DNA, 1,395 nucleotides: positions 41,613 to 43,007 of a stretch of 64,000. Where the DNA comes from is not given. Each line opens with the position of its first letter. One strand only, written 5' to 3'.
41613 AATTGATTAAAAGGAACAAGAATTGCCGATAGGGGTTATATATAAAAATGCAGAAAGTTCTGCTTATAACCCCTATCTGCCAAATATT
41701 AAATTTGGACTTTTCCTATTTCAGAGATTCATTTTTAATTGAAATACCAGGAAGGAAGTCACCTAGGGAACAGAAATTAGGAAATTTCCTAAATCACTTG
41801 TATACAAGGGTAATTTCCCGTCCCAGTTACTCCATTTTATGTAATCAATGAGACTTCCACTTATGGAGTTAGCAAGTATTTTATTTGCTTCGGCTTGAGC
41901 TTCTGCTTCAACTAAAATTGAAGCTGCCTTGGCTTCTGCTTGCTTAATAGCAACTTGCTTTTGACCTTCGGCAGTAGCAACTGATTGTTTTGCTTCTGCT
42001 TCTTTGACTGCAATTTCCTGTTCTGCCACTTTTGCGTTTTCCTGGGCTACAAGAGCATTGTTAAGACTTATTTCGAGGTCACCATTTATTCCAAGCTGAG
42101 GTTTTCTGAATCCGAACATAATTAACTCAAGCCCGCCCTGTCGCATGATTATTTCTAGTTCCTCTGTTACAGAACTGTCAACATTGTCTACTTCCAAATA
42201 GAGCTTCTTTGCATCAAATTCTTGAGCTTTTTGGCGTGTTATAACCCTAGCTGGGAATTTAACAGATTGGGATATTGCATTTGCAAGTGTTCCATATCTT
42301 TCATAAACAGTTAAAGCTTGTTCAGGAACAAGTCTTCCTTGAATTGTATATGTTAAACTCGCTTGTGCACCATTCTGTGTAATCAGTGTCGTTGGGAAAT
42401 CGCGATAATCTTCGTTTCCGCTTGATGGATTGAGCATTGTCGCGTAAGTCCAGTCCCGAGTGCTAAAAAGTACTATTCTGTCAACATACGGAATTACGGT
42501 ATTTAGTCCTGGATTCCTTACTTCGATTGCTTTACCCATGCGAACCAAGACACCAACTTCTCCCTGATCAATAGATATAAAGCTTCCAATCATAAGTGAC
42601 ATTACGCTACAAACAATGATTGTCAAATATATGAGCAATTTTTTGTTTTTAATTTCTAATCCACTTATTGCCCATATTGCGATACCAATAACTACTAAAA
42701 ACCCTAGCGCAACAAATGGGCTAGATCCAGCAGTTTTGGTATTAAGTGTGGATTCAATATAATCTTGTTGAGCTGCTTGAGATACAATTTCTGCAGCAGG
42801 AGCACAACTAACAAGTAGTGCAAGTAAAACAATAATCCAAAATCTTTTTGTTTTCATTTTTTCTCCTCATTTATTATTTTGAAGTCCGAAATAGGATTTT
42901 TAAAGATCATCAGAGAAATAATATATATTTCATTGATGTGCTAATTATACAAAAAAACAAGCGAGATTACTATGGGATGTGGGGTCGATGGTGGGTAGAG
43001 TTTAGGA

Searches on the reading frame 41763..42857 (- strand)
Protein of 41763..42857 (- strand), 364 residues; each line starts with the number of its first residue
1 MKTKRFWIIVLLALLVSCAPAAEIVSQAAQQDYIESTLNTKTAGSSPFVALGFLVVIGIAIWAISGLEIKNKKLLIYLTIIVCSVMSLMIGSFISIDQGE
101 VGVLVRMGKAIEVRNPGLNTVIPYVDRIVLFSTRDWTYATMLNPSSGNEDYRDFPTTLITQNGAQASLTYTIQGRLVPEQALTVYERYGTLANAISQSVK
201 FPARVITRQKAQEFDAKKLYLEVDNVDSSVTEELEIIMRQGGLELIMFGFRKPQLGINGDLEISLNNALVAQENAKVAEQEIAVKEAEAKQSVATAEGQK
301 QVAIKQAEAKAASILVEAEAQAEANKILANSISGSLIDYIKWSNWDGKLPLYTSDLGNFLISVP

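Call 7: search_protein_families(library=ncbifam, proteins=[window:41763-42857:-])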
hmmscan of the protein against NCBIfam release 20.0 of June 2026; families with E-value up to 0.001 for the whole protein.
window:41763-42857:- (364 aa): 3 families
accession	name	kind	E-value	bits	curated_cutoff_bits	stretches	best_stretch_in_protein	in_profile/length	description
TIGR01932.1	hflC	equivalog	6.4e-07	28.5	134.4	1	76-134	4-68/318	protease modulator HflC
NF008181.0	PRK10930.1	equivalog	8.6e-05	21.5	660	0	79-129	82-133/419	FtsH protease activity modulator HflK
NF008259.0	PRK11029.1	equivalog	0.00049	19.2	427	0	78-134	5-68/334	protease modulator HflC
